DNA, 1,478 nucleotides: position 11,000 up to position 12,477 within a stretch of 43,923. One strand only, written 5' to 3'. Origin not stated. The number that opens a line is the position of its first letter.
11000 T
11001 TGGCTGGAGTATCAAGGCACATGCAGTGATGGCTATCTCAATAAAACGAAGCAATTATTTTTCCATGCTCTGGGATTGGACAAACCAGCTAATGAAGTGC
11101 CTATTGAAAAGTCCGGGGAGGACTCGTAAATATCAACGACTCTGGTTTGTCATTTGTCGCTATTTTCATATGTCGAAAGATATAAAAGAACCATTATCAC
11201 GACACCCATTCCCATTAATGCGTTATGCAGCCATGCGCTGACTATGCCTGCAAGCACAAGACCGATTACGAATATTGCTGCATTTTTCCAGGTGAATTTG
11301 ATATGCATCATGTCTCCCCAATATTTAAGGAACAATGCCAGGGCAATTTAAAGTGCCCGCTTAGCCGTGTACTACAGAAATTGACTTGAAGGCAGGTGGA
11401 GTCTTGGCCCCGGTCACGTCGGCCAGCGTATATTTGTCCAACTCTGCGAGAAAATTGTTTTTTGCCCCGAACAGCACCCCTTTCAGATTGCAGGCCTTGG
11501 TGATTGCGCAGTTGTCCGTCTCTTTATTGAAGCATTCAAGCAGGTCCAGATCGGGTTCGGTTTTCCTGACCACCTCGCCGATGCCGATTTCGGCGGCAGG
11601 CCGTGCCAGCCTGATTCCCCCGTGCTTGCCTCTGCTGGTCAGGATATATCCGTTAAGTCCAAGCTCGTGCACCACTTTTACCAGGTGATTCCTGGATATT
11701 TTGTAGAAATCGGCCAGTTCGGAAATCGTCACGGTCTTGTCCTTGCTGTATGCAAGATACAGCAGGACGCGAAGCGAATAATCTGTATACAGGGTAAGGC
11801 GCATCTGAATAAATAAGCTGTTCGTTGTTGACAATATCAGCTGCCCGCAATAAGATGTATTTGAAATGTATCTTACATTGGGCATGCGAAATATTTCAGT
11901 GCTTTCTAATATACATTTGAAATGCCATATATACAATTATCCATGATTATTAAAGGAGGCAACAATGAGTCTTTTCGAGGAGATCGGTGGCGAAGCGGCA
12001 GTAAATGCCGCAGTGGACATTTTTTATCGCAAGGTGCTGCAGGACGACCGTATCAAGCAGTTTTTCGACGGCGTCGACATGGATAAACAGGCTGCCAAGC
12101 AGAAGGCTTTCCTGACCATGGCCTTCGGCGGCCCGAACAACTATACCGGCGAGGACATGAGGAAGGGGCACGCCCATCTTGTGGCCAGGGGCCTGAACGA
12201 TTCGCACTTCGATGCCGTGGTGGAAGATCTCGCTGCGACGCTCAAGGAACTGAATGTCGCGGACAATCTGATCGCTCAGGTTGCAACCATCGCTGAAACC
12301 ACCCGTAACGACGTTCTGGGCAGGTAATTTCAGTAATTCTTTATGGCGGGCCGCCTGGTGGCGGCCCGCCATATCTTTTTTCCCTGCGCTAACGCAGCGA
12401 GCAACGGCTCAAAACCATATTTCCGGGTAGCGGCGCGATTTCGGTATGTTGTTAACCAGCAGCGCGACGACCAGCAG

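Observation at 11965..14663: Candidate split NO dioxygenase: stand-alone trHbN plus a separately encoded Fdx-FAD-NAD(P)H reductase under a shared operator type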

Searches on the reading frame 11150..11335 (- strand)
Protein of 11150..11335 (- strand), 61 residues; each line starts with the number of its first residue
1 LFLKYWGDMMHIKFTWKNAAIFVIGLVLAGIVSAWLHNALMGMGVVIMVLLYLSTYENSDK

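Call 3: search_protein_families(library=pfam, proteins=[window:11150-11335:-], max_evalue=0.01)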
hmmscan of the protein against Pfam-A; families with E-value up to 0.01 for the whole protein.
window:11150-11335:- (61 aa): 1 family
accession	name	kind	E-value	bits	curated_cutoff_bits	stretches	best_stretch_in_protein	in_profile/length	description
PF05552.17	MS_channel_1st_1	-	0.0068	16.7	22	1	19-45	21-47/50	Mechanosensitive ion channel, conserved TM helix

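Call 4: search_protein_families(library=ncbifam, proteins=[window:11150-11335:-], max_evalue=0.01)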
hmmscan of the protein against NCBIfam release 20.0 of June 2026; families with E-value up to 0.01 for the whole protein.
window:11150-11335:- (61 aa): 0 families

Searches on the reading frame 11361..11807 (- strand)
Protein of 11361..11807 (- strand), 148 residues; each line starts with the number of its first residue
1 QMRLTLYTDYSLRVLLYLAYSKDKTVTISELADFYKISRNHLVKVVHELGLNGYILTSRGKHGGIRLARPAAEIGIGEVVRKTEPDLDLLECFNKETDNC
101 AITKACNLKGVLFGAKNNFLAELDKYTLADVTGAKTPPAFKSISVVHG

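Call 3: search_protein_families(library=pfam, proteins=[window:11361-11807:-], max_evalue=0.01)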
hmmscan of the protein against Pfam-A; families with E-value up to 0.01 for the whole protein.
window:11361-11807:- (148 aa): 2 families
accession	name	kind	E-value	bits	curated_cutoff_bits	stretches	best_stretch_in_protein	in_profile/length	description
PF02082.26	Rrf2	-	6.6e-35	120.6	30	1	6-132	3-130/132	Iron-dependent Transcriptional regulator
PF08279.18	HTH_11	-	0.00042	20.6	25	1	14-64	4-53/55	HTH domain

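Call 4: search_protein_families(library=ncbifam, proteins=[window:11361-11807:-], max_evalue=0.01)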
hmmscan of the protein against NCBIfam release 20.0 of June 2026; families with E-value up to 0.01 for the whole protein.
window:11361-11807:- (148 aa): 9 families
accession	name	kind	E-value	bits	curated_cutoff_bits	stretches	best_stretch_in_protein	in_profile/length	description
NF008240.0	PRK11014.1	equivalog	7.7e-42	142.7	182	1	2-134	1-130/141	nitric oxide-sensing transcriptional repressor NsrR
TIGR00738.1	rrf2_super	superfamily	1.1e-33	115.9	73.3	1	2-132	1-131/132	Rrf2 family transcriptional regulator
NF008886.0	PRK11920.1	equivalog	8.1e-33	113.3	193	1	2-135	1-134/153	iron-responsive transcriptional regulator RirA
TIGR02944.1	suf_reg_Xantho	equivalog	1.5e-16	60.9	110.65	1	2-130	2-129/130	SUF system Fe-S cluster assembly regulator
TIGR02010.1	IscR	equivalog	8.9e-12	45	207.55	1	2-131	1-129/135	Fe-S cluster assembly transcriptional regulator IscR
NF047409.1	Cys_reg_CymR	equivalog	2e-08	34.4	195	1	2-98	1-98/139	cysteine metabolism transcriptional regulator CymR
NF008110.0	PRK10857.1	equivalog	1.5e-07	31.3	275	1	2-107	1-105/164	Fe-S cluster assembly transcriptional regulator IscR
NF041852.1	trans_reg_HypR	equivalog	7.3e-05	22.8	180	1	11-84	8-81/139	redox-sensitive transcriptional regulator HypR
TIGR02404.1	trehalos_R_Bsub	equivalog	0.00059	19.5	211.95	1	29-83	28-81/233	trehalose operon repressor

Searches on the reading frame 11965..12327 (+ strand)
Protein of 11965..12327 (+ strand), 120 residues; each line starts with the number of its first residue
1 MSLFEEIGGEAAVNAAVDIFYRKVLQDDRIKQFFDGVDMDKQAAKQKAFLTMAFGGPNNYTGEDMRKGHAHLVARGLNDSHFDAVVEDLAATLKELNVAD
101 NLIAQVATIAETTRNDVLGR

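Call 3: search_protein_families(library=pfam, proteins=[window:11965-12327:+], max_evalue=0.01)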
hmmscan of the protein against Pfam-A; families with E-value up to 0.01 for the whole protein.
window:11965-12327:+ (120 aa): 2 families
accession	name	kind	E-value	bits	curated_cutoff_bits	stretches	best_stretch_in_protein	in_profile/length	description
PF01152.27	Bac_globin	-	1.3e-18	67.8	21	1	2-114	1-116/121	Bacterial-like globin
PF11563.14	Protoglobin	-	0.003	18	25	1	10-57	30-78/158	Protoglobin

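Call 4: search_protein_families(library=ncbifam, proteins=[window:11965-12327:+], max_evalue=0.01)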
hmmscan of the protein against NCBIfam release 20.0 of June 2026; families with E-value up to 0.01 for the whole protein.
window:11965-12327:+ (120 aa): 0 families

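Call 29: find_homologous_proteins(query=window:11965-12327:+, max_evalue=0.00001)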
Query window:11965-12327:+ (120 aa): 8000 proteins with E <= 0.00001 among 8000 candidates; the best 120 are listed.
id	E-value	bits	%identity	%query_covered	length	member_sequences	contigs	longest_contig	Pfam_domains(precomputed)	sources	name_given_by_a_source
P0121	3.0e-71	254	100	100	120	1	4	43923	PF01152.28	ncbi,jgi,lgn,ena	-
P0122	6.3e-71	253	99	100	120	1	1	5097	PF01152.28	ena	-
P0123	9.0e-70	249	98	100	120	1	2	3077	PF01152.28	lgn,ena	-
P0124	1.1e-69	249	98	100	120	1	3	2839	PF01152.28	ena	-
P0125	5.5e-67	240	93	100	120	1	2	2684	PF01152.28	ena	-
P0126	9.6e-67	240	77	99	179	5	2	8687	PF01152.28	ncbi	-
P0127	2.0e-66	239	81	99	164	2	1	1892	PF01152.28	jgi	-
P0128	9.8e-66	236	92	100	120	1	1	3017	PF01152.28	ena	-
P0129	2.1e-65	235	92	100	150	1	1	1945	PF01152.28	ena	-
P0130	3.8e-65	235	92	100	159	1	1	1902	PF01152.28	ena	-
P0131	8.1e-65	233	90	100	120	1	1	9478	PF01152.28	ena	-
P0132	2.4e-64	232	90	100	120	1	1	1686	PF01152.28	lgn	-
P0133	2.7e-64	232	91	100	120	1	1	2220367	PF01152.28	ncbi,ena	-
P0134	2.8e-64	232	92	100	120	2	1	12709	PF01152.28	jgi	jgi:hemoglobin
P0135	2.9e-64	232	91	100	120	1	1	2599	PF01152.28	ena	-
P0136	3.5e-64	231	89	100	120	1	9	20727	PF01152.28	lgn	-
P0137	7.8e-64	230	89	100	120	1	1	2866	PF01152.28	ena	-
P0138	8.3e-64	230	88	100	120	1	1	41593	PF01152.28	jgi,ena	-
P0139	1.0e-63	230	89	100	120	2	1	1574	PF01152.28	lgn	-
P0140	1.1e-63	230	90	100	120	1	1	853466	PF01152.28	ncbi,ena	-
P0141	1.1e-63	230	88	100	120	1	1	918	PF01152.28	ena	-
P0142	1.3e-63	230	89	100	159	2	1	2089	PF01152.28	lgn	-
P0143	1.9e-63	229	89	100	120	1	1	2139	PF01152.28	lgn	-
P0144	2.2e-63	229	88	100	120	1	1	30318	PF01152.28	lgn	-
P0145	2.7e-63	229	88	100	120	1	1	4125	PF01152.28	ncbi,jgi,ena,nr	ncbi:MAG TPA: group 1 truncated hemoglobin [Gallionella sp.]|nr:group 1 truncated hemoglobin [Gallio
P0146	2.9e-63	228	90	99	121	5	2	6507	PF01152.28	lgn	-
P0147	4.2e-63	228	88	100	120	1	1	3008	PF01152.28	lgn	-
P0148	5.6e-63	228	89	100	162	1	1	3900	PF01152.28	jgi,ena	-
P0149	7.1e-63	227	89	100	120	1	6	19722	PF01152.28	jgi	jgi:hemoglobin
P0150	7.1e-63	227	88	100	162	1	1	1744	PF01152.28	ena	-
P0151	1.1e-62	227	90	100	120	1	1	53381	PF01152.28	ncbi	ncbi:MAG: group I truncated hemoglobin [Gallionellaceae bacterium]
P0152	1.2e-62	226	88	100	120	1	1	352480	PF01152.28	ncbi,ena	-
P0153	1.3e-62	226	88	100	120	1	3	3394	PF01152.28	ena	-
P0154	1.3e-62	226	88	100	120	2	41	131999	PF01152.28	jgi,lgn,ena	-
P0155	1.3e-62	226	88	100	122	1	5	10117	PF01152.28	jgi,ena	jgi:hemoglobin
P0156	1.4e-62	226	88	99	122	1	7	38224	PF01152.28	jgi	jgi:hemoglobin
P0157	1.4e-62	226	88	100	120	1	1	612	PF01152.28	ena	-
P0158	1.5e-62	226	88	100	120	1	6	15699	PF01152.28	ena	-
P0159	1.8e-62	226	88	100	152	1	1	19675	PF01152.28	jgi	jgi:hemoglobin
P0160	1.8e-62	226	88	100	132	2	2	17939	PF01152.28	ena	-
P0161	2.1e-62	226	88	100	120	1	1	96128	PF01152.28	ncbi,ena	-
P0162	2.5e-62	225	88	100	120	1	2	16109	PF01152.28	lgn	-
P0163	2.6e-62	225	89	99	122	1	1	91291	PF01152.28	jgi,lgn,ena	jgi:hemoglobin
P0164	2.6e-62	225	88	100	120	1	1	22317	PF01152.28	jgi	-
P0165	2.7e-62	225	87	100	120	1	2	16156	PF01152.28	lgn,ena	-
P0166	3.4e-62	225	88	100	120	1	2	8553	PF01152.28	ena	-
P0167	3.7e-62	225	88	100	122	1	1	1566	PF01152.28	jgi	jgi:hemoglobin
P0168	4.6e-62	225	88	100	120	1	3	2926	PF01152.28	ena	-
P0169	4.7e-62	225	88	99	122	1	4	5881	PF01152.28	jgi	jgi:hemoglobin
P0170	5.4e-62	224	88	99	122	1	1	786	PF01152.28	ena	-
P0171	8.2e-62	224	87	100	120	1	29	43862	PF01152.28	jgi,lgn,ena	jgi:hemoglobin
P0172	8.5e-62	224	87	100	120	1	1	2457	PF01152.28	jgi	jgi:hemoglobin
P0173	8.7e-62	224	86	100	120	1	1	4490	PF01152.28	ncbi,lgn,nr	ncbi:MAG: group 1 truncated hemoglobin [Gallionellaceae bacterium]|nr:group 1 truncated hemoglobin [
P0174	8.8e-62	224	88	100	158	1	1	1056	PF01152.28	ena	-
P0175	9.5e-62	224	88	99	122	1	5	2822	PF01152.28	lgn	-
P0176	1.0e-61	223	86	100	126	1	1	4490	PF01152.28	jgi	jgi:hemoglobin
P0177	1.2e-61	223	86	100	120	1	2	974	PF01152.28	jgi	jgi:hemoglobin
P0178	1.2e-61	223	87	100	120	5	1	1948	PF01152.28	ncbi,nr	ncbi:MAG TPA: group 1 truncated hemoglobin [Methanosarcina sp.]|nr:group 1 truncated hemoglobin [Met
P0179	1.6e-61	223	87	99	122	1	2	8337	PF01152.28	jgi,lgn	jgi:hemoglobin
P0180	1.7e-61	223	86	100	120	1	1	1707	PF01152.28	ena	-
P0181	1.9e-61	223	88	99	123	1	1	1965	PF01152.28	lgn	-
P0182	1.9e-61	223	87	100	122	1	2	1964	PF01152.28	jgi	jgi:hemoglobin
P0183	2.0e-61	223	87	99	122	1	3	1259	PF01152.28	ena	-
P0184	2.1e-61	223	87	99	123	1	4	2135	PF01152.28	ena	-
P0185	2.3e-61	222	86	100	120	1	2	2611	PF01152.28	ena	-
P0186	2.3e-61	222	87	99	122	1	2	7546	PF01152.28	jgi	jgi:hemoglobin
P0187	2.8e-61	222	87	100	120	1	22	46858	PF01152.28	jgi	jgi:hemoglobin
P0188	2.8e-61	222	87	99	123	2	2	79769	PF01152.28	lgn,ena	-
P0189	3.3e-61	222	87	100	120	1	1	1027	PF01152.28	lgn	-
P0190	3.5e-61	222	87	100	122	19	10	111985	PF01152.28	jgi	jgi:hemoglobin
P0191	4.1e-61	222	87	99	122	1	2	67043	PF01152.28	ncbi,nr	ncbi:MAG: group 1 truncated hemoglobin [Gammaproteobacteria bacterium]|nr:group 1 truncated hemoglob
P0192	4.5e-61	221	87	99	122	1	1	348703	PF01152.28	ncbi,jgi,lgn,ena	-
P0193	4.9e-61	221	85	100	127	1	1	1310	PF01152.28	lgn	-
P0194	5.1e-61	221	87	100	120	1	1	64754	PF01152.28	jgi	jgi:hemoglobin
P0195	5.2e-61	221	87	100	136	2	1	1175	PF01152.28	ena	-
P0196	5.6e-61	221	86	99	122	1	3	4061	PF01152.28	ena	-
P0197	5.6e-61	221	86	100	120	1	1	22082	PF01152.28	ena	-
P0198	5.9e-61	221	84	100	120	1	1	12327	PF01152.28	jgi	jgi:hemoglobin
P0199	6.1e-61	221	86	99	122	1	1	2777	PF01152.28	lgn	-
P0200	6.4e-61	221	85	100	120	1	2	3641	PF01152.28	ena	-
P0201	6.8e-61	221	86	100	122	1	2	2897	PF01152.28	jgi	jgi:hemoglobin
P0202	6.9e-61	221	87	99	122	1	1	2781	PF01152.28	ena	-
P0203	7.0e-61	221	84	100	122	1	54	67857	PF01152.28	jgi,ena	jgi:hemoglobin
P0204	7.0e-61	221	85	100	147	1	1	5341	PF01152.28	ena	-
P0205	7.2e-61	221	84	100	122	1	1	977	PF01152.28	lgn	-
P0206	7.3e-61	221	86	100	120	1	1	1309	PF01152.28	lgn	-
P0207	7.5e-61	221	87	99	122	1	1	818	PF01152.28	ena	-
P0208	9.8e-61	220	86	99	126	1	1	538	PF01152.28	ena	-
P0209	1.0e-60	220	87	99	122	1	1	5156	PF01152.28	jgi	-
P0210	1.0e-60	220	87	99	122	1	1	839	PF01152.28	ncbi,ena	-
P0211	1.0e-60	220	84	100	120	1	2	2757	PF01152.28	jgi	jgi:hemoglobin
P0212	1.0e-60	220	86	100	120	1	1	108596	PF01152.28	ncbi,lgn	ncbi:MAG: group 1 truncated hemoglobin [Gallionellaceae bacterium]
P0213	1.2e-60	220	87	100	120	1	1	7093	PF01152.28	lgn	-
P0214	1.2e-60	220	80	99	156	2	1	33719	PF01152.28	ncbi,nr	ncbi:MAG: group 1 truncated hemoglobin [Nitrosomonadales bacterium]|nr:group 1 truncated hemoglobin 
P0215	1.3e-60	220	86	99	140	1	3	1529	PF01152.28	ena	-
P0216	1.3e-60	220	86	99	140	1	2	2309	PF01152.28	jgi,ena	-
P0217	1.4e-60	220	85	100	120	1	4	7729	PF01152.28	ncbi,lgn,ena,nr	ncbi:MAG: group 1 truncated hemoglobin [Betaproteobacteria bacterium]|nr:group 1 truncated hemoglobi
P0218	1.4e-60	220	87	99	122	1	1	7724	PF01152.28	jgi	-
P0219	1.5e-60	220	86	99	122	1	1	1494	PF01152.28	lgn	-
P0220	1.7e-60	220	87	100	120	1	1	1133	PF01152.28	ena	-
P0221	1.7e-60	220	86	99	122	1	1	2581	PF01152.28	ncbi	-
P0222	1.7e-60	220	86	99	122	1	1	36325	PF01152.28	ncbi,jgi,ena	-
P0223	1.8e-60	219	86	100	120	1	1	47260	PF01152.28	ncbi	-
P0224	1.9e-60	219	86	99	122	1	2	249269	PF01152.28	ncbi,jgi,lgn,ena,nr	ncbi:MAG TPA: group 1 truncated hemoglobin [Gammaproteobacteria bacterium]|nr:group 1 truncated hemo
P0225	1.9e-60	219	86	99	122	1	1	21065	PF01152.28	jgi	-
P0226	2.1e-60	219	87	99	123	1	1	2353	PF01152.28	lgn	-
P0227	2.2e-60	219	86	98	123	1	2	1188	PF01152.28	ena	-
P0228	2.2e-60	219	86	99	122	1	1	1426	PF01152.28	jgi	jgi:hemoglobin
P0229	2.4e-60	219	86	99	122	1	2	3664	PF01152.28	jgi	jgi:hemoglobin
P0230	2.5e-60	219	86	99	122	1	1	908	PF01152.28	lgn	-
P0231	2.5e-60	219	87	100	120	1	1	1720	PF01152.28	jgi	jgi:hemoglobin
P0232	2.6e-60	219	87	100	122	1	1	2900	PF01152.28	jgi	jgi:hemoglobin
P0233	2.6e-60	219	87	100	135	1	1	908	PF01152.28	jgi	jgi:hemoglobin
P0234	2.7e-60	219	86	99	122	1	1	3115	PF01152.28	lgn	-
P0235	2.8e-60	219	84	100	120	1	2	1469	PF01152.28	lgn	-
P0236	2.8e-60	219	87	99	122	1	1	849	PF01152.28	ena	-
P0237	2.8e-60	219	86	99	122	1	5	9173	PF01152.28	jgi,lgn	jgi:hemoglobin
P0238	3.0e-60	219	87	100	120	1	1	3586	PF01152.28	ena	-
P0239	3.2e-60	219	85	99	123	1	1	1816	PF01152.28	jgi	jgi:hemoglobin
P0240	3.4e-60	219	84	100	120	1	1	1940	PF01152.28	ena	-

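Call 33: search_solved_structures(query=window:11965-12327:+, max_evalue=0.001, show_alignments=3)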
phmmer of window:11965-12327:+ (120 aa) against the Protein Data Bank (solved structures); distinct sequences matched with E-value up to 0.001: 34.
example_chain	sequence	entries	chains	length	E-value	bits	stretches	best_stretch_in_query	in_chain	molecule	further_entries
2hz2_A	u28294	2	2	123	2.5e-37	130.5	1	2-118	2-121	Cyanoglobin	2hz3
1s69_A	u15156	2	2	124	2.8e-37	130.3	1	2-118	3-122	Cyanoglobin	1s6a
1mwb_A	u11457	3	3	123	3e-37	130.2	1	2-118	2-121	Cyanoglobin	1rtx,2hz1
3aq5_A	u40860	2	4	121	2.1e-34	121.1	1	2-120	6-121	Group 1 truncated hemoglobin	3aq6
3aq9_A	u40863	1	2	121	5.5e-34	119.7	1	2-120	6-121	Group 1 truncated hemoglobin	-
3aq8_A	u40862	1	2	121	5.6e-34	119.7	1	2-120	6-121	Group 1 truncated hemoglobin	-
3aq7_A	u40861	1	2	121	7.9e-34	119.2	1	2-120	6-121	Group 1 truncated hemoglobin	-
2ksc_A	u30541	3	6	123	1e-31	112.4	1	2-120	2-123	Cyanoglobin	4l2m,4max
4xdi_A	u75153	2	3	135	2e-26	95.4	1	2-117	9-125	Chlamydomonas reinhardtii THB1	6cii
6bme_A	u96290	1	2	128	2.6e-25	91.8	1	3-109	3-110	Truncated hemoglobin 4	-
1uvx_A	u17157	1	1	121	1.3e-23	86.3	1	2-119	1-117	GLOBIN LI637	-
1dly_A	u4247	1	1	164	2.3e-23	85.6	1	2-119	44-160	HEMOGLOBIN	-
1dlw_A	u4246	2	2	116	2.4e-22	82.3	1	2-118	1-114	HEMOGLOBIN | MYOGLOBIN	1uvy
5ab8_A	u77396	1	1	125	7.3e-17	64.6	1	2-110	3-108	GROUP 1 TRUNCATED HEMOGLOBIN GLBN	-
1idr_A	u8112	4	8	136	9.7e-17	64.2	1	2-110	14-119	HEMOGLOBIN HBN | Hemoglobin-like protein HbN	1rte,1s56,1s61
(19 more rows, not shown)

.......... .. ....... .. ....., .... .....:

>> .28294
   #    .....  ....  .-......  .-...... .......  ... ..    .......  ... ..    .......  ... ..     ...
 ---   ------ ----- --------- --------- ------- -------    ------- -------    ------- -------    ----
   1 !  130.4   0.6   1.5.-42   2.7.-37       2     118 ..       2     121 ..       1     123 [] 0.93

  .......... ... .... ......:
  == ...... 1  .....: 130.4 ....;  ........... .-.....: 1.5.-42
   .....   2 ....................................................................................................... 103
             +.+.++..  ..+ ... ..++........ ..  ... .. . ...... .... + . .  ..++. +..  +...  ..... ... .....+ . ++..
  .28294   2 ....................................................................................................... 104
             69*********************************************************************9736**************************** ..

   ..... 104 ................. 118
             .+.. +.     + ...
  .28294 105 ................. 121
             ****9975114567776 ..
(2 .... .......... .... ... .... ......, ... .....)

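Call 79: predict_structure(alignment_id=A2)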
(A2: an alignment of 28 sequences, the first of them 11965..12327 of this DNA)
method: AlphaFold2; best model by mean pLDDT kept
length: 120 residues; sequences in the alignment: 28
mean_pLDDT: 86.7   pTM: 0.75
mean pLDDT of the five models: 86.7, 83.3, 80.7, 77.4, 68.0
residues with pLDDT >= 90: 40; 70-90: 78; 50-70: 2; < 50: 0
segments of 3 or more residues with pLDDT < 50: none
pLDDT, mean of each block of 10 residues (from residue 1): 82 91 92 89 87 81 78 90 91 89 86 86
secondary structure, 60 per line:
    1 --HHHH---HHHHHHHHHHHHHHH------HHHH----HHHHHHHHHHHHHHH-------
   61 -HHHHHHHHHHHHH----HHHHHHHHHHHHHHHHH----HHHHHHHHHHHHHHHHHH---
elements in order: H3-6 H10-24 H31-34 H39-53 H62-74 H79-95 H100-117

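Call 82: fold_search(model_id=the predicted structure, library=pdb)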
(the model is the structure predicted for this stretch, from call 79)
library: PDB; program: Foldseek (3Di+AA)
matches with E <= 10: 595; with E <= 0.001: 42
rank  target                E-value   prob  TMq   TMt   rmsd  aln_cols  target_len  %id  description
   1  3aq9_A                3.2e-08  1.00  0.86  0.88   2.3       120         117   48  Crystal structure of truncated hemoglobin from Tetrahymena pyriformis, Q50E mutant, Fe(III) form (released 2011-04-20)
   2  2hz2                  4.6e-08  1.00  0.81  0.79   2.7       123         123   57  The x-ray crystal structure of ferric Synechocystis hemoglobin H117A mutant with a covalent linkage (released 2006-08-29)
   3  3aq7_A                5.3e-08  1.00  0.85  0.87   2.4       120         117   48  Crystal structure of truncated hemoglobin from Tetrahymena pyriformis, Y25F mutant, Fe(III) form (released 2011-04-20)
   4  3aq5_A                6.2e-08  1.00  0.86  0.88   2.3       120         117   49  Crystal structure of truncated hemoglobin from Tetrahymena pyriformis, Fe(II)-O2 form (released 2011-04-20)
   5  3aq8_A                8.5e-08  1.00  0.85  0.87   2.4       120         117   48  Crystal structure of truncated hemoglobin from Tetrahymena pyriformis, Q46E mutant, Fe(III) form (released 2011-04-20)
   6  2gkm_B                1.7e-07  1.00  0.86  0.82   2.0       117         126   33  Crystal structure of Mycobacterium tuberculosis trHbN TyrB10Phe mutant (released 2006-09-19)
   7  1dly                  1.7e-07  1.00  0.86  0.85   2.1       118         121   43  X-RAY CRYSTAL STRUCTURE OF HEMOGLOBIN FROM THE GREEN UNICELLULAR ALGA CHLAMYDOMONAS EUGAMETOS (released 2000-09-20)
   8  6cii                  1.7e-07  1.00  0.89  0.86   2.0       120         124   43  Crystal structure of Chlamydomonas reinhardtii THB1 in the cyanomet state (released 2018-04-25)
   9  2gl3_B                2.2e-07  1.00  0.86  0.81   2.0       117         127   32  Crystal structure of Mycobacterium tuberculosis trHbN, TyrB10Phe GlnE11Val mutant (released 2006-09-19)
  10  1dlw                  3.1e-07  1.00  0.83  0.86   2.2       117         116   40  X-RAY CRYSTAL STRUCTURE OF TRUNCATED HEMOGLOBIN FROM P.CAUDATUM. (released 2000-09-20)
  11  2gkn_B                4.4e-07  1.00  0.86  0.82   2.0       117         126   33  Crystal structure of Mycobacterium tuberculosis trHbN, GlnE11Val mutant (released 2006-09-19)
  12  2gln_A                5.6e-07  1.00  0.85  0.80   2.1       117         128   33  Crystal structure of Mycobacterium tuberculosis trHbN, GlnE11Ala mutant (released 2006-09-19)
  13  4xdi_A                5.9e-07  1.00  0.84  0.80   2.4       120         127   43  Structure of Chlamydomonas reinhardtii THB1 (released 2015-01-21)
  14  1s56_A                8.1e-07  1.00  0.85  0.80   2.1       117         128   34  Crystal Structure of "Truncated" Hemoglobin N (HbN) from Mycobacterium tuberculosis, Soaked with Xe Atoms (released 2004-06-29)
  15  2gkm_A                9.0e-07  1.00  0.85  0.81   2.1       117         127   33  Crystal structure of Mycobacterium tuberculosis trHbN TyrB10Phe mutant (released 2006-09-19)
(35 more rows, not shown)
